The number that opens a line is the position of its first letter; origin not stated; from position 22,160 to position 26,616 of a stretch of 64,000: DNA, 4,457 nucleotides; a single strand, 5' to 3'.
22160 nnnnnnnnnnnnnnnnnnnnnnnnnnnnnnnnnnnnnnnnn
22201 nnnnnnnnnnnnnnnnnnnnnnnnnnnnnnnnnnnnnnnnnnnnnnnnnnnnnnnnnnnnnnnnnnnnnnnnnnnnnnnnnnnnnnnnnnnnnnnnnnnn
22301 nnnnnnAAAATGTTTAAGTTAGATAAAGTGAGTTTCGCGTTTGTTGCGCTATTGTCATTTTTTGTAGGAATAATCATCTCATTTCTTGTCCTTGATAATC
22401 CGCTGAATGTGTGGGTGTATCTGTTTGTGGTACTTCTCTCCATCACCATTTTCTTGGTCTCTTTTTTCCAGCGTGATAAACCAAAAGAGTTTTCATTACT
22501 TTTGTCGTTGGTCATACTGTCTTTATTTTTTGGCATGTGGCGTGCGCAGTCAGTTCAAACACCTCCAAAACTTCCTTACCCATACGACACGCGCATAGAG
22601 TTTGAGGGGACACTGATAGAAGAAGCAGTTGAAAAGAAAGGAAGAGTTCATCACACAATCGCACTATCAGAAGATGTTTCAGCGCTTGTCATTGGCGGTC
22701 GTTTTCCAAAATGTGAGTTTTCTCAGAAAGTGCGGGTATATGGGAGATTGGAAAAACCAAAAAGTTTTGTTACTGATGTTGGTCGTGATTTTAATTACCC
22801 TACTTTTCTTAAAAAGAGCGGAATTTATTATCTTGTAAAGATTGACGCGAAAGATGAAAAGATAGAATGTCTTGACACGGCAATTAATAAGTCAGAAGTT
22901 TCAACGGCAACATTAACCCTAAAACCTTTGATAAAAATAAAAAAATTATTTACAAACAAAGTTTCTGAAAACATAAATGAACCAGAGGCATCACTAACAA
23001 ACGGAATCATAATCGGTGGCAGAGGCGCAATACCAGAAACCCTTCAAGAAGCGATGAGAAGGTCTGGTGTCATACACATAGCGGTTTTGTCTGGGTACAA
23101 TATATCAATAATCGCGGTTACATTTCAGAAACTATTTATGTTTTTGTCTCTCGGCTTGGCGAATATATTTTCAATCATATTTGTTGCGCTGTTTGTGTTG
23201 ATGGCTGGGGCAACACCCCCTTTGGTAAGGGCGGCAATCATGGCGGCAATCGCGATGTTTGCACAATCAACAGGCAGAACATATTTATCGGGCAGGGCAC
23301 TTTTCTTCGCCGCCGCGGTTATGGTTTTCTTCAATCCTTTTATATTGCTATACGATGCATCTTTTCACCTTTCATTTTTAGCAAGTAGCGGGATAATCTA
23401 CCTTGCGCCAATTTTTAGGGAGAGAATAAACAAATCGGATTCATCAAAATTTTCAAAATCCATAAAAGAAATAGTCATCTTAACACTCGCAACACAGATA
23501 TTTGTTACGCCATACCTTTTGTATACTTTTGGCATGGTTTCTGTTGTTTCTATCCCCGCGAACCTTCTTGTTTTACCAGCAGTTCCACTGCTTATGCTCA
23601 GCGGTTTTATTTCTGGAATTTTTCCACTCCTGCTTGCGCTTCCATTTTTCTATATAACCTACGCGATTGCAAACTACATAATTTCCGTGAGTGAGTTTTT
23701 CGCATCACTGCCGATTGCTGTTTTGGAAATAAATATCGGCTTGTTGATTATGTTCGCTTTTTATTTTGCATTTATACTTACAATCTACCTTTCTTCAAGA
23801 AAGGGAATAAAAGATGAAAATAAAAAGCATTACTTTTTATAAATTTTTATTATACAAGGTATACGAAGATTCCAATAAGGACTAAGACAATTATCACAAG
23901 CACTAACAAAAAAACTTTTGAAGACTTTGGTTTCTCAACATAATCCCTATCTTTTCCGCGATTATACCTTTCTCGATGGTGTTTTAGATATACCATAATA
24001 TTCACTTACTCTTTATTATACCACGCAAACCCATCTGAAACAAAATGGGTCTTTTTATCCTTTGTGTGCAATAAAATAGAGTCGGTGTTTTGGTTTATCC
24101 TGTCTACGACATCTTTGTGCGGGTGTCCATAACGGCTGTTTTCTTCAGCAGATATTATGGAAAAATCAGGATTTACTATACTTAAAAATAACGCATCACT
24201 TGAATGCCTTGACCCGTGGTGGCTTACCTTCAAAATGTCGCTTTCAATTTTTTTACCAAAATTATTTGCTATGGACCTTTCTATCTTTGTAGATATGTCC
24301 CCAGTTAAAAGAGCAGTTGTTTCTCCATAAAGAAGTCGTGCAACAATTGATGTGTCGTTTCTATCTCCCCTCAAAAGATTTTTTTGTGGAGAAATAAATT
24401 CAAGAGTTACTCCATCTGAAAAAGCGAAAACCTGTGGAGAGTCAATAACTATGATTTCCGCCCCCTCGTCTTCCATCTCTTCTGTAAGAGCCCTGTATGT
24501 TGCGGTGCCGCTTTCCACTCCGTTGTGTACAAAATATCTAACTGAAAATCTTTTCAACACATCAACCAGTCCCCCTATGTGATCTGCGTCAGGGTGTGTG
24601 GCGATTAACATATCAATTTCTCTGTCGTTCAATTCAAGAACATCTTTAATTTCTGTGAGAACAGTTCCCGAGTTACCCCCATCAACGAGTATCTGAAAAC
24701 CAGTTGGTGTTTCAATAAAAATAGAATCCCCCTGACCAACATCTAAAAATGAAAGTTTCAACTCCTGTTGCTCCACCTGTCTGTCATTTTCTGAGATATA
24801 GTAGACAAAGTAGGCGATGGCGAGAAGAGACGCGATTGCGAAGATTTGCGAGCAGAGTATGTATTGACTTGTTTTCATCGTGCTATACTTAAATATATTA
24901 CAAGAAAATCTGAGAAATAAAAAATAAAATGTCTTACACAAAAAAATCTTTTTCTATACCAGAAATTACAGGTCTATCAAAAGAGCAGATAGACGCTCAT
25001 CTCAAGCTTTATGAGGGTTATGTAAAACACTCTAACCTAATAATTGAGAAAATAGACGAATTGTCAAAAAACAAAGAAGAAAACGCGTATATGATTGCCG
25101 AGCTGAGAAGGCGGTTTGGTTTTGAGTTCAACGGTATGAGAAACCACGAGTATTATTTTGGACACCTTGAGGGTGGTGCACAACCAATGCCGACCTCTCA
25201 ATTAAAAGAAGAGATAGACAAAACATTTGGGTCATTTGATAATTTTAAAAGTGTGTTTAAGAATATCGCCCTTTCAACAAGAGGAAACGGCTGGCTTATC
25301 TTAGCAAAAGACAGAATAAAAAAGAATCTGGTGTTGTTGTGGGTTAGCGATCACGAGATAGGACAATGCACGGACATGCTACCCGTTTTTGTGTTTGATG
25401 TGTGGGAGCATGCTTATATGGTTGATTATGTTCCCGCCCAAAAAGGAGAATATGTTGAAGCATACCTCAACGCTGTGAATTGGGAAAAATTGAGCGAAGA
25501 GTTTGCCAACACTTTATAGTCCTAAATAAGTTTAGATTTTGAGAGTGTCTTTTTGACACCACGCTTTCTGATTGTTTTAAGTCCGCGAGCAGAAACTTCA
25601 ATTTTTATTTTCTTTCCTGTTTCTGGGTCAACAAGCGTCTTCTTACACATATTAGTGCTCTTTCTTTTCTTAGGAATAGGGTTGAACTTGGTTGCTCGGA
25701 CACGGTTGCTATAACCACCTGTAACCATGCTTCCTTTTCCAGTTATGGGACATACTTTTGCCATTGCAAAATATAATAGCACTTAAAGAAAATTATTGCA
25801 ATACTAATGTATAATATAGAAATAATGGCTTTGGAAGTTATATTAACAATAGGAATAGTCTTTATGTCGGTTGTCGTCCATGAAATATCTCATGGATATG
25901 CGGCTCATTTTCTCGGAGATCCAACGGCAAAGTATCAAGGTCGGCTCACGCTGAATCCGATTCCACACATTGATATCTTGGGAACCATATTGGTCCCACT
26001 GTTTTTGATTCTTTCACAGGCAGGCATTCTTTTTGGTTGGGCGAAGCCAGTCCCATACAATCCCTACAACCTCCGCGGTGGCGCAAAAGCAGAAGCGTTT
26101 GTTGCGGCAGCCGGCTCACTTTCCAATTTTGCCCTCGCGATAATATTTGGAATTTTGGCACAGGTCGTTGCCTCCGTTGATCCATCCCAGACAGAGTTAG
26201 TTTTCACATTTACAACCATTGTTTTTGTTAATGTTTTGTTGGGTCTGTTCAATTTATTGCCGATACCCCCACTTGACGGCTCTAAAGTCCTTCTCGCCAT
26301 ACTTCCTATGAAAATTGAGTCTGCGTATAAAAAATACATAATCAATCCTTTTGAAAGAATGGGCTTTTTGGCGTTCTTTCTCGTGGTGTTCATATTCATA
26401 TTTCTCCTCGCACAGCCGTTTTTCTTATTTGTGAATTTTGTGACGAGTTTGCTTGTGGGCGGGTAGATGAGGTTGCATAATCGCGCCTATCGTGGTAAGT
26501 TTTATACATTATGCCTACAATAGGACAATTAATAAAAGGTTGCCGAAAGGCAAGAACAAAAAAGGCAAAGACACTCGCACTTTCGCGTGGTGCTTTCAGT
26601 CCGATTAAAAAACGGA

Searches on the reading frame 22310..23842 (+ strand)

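Call 38: search_protein_families(library=pfam, proteins=[window:22310-23842:+], max_evalue=0.001)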
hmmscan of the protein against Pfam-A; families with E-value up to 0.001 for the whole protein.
window:22310-23842:+ (510 aa): 2 families
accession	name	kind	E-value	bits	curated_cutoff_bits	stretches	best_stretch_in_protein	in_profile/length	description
PF03772.21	Competence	-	2.5e-47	162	23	1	234-496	2-268/270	Competence protein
PF13567.11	DUF4131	-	1.5e-10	41.5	31.6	1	31-181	2-162/165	Domain of unknown function (DUF4131)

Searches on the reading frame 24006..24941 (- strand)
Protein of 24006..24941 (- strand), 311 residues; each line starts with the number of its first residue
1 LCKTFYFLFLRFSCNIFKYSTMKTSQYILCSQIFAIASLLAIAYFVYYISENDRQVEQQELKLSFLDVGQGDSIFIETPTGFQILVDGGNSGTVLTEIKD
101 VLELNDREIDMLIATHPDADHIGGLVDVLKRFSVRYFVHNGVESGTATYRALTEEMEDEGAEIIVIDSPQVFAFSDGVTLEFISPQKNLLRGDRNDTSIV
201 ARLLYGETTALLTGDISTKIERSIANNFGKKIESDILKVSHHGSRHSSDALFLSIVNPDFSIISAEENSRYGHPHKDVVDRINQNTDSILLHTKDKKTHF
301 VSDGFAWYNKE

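Call 38: search_protein_families(library=pfam, proteins=[window:24006-24941:-], max_evalue=0.001)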
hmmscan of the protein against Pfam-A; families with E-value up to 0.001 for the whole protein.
window:24006-24941:- (311 aa): 2 families
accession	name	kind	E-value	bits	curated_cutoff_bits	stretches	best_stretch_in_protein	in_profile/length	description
PF00753.33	Lactamase_B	-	2.4e-16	60.7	22.7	1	67-264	2-193/196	Metallo-beta-lactamase superfamily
PF12706.13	Lactamase_B_2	-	1.8e-06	28.1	27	1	104-215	25-142/200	Beta-lactamase superfamily domain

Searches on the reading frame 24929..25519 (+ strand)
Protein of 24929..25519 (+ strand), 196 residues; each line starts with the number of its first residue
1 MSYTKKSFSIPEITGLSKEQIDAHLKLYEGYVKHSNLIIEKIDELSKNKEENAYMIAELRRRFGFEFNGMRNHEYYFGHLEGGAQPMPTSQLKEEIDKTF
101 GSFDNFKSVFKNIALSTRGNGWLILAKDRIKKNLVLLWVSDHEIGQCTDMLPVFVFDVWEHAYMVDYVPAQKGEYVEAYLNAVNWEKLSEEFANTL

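Call 38: search_protein_families(library=pfam, proteins=[window:24929-25519:+], max_evalue=0.001)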
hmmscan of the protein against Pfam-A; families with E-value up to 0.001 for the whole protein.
window:24929-25519:+ (196 aa): 2 families
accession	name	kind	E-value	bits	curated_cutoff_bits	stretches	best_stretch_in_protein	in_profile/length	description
PF02777.23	Sod_Fe_C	-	2.6e-27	95.3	20.9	1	88-190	1-101/102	Iron/manganese superoxide dismutases, C-terminal domain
PF00081.27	Sod_Fe_N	-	3.1e-05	24.8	27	1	16-80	18-81/82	Iron/manganese superoxide dismutases, alpha-hairpin domain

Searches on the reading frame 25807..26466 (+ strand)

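Call 38: search_protein_families(library=pfam, proteins=[window:25807-26466:+], max_evalue=0.001)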
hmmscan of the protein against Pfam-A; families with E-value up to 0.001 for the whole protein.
window:25807-26466:+ (219 aa): 1 family
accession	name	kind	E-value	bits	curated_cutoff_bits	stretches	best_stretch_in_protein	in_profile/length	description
PF02163.28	Peptidase_M50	-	2e-12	47.3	27.2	1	128-180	156-211/221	Peptidase family M50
